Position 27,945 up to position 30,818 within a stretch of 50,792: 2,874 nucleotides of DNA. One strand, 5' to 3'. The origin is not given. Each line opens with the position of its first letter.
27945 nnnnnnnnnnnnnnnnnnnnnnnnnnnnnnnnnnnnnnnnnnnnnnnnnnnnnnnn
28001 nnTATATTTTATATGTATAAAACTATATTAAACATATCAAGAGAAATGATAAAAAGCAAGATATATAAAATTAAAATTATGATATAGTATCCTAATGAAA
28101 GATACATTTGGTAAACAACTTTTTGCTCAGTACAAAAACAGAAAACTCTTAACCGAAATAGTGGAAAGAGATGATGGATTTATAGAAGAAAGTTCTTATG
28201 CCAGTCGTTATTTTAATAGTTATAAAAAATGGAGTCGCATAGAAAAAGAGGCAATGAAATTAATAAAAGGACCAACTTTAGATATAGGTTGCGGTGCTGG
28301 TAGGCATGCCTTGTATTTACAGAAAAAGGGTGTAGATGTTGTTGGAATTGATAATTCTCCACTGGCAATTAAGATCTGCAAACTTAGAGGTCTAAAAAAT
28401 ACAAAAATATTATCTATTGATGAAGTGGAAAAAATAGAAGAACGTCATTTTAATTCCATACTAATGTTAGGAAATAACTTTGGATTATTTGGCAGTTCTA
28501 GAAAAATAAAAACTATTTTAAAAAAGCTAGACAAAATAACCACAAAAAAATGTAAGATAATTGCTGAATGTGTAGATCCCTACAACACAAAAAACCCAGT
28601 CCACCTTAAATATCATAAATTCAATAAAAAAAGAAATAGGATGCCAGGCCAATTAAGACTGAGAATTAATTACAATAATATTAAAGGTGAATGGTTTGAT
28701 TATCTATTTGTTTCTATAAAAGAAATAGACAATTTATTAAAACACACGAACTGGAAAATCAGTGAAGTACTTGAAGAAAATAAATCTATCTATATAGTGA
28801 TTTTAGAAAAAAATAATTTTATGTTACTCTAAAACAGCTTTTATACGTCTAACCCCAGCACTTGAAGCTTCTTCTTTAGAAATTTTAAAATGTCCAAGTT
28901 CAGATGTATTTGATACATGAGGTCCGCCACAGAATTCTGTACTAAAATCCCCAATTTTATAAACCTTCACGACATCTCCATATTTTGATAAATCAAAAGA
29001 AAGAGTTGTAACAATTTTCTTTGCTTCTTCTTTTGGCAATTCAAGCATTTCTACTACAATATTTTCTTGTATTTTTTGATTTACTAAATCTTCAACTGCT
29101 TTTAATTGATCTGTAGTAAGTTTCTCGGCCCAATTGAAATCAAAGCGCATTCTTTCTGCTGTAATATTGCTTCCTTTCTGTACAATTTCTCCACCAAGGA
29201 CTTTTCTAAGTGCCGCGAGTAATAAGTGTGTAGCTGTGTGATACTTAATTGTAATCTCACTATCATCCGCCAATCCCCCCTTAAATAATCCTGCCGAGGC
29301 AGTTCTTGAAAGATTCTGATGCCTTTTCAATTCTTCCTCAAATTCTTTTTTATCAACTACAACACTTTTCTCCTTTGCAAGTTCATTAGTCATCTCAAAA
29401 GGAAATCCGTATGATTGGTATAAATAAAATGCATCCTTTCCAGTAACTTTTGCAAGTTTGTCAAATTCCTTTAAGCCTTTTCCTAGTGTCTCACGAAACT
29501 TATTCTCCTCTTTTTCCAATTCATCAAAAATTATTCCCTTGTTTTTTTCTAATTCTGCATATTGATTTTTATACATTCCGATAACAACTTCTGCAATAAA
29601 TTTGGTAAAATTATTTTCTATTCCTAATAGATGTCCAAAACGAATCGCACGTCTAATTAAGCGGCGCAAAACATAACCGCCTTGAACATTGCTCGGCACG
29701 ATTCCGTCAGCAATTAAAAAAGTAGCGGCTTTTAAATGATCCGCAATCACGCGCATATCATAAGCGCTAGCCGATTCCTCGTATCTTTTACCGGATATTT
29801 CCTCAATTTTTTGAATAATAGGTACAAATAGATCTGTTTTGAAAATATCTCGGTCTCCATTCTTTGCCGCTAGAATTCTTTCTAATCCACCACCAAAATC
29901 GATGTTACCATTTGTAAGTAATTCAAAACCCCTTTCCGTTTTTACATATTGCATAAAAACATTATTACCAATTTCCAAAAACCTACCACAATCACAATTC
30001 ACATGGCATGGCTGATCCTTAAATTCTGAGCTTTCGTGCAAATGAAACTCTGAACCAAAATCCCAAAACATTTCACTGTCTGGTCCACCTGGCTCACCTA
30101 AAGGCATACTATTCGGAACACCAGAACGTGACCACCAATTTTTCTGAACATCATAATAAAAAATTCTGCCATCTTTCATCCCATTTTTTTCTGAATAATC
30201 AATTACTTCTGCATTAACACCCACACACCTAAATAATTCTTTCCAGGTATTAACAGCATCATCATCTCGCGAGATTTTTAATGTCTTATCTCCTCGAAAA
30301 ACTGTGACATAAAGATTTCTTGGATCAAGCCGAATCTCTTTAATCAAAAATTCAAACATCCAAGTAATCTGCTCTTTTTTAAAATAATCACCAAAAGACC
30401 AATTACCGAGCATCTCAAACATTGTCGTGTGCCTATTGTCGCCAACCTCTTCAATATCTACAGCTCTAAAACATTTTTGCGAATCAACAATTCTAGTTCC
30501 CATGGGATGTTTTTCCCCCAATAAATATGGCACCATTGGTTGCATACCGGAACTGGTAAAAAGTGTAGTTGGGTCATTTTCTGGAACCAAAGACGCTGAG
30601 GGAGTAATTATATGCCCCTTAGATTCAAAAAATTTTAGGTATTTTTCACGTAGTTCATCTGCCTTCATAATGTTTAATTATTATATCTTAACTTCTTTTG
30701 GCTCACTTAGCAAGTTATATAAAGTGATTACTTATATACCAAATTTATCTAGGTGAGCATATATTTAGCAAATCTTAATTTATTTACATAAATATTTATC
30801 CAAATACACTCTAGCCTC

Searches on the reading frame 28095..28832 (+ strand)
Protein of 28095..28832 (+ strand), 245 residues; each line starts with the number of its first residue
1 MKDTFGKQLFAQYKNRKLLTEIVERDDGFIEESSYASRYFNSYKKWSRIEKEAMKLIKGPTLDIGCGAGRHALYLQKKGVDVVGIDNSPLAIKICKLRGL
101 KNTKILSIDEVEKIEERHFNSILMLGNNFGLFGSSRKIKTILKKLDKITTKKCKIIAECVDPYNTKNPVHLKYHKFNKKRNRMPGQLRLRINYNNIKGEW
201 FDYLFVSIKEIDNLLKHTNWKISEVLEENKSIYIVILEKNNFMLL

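Call 77: search_protein_families(library=pfam, proteins=[window:28095-28832:+], max_evalue=0.001)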
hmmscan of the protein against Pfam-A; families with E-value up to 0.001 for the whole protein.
window:28095-28832:+ (245 aa): 9 families
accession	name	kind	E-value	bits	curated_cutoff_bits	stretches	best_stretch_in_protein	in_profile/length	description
PF03848.20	TehB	-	4.2e-08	33.3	20.4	1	31-150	4-125/193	Tellurite resistance protein TehB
PF13649.12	Methyltransf_25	-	9e-08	33.1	27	1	62-133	2-78/97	Methyltransferase domain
PF08241.18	Methyltransf_11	-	1e-06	29.7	21.2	1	62-104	1-43/95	Methyltransferase domain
PF13847.12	Methyltransf_31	-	3.7e-06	27.1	27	1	61-123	7-79/145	Methyltransferase domain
PF07021.18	MetW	-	1.6e-05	25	21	1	61-150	17-103/193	Methionine biosynthesis protein MetW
PF08242.18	Methyltransf_12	-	2.2e-05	25.5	30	1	62-146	1-89/98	Methyltransferase domain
PF13489.12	Methyltransf_23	-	2.7e-05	24.4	27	1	59-103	24-61/164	Methyltransferase domain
PF08003.17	Methyltransf_9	-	0.00011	21.7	23.8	1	41-100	99-157/315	Protein of unknown function (DUF1698)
PF05175.20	MTS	-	0.00014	22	23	1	57-124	31-104/170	Methyltransferase small domain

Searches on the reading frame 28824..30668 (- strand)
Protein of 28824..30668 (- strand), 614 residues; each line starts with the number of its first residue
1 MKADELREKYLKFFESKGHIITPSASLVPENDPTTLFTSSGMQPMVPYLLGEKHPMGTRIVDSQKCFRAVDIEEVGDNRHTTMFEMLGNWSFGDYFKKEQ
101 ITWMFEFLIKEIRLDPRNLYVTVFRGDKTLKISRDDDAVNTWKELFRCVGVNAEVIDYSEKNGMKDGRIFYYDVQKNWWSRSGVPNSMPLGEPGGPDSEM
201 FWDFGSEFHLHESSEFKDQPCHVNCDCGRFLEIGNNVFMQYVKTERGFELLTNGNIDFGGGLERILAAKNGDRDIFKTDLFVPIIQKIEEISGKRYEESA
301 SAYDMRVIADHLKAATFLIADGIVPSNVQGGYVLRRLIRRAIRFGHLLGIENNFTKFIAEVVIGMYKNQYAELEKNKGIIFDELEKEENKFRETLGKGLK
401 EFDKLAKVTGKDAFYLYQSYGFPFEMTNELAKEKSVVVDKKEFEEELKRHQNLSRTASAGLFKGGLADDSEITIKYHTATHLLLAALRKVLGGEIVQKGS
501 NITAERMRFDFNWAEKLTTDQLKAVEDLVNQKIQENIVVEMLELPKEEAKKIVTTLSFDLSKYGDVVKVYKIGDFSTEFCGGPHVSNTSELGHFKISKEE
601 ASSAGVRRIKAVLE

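Call 63: search_protein_families(library=pfam, proteins=[window:28824-30668:-], max_evalue=0.00001)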
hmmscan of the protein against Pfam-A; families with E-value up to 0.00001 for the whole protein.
window:28824-30668:- (614 aa): 2 families
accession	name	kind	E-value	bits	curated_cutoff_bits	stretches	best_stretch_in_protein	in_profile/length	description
PF01411.24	tRNA-synt_2c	-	3.5e-122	409.2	30.3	1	5-461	1-435/552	tRNA synthetases class II (A)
PF07973.19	tRNA_SAD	-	1.3e-18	67.1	24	1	567-609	1-43/44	Threonyl and Alanyl tRNA synthetase second additional domain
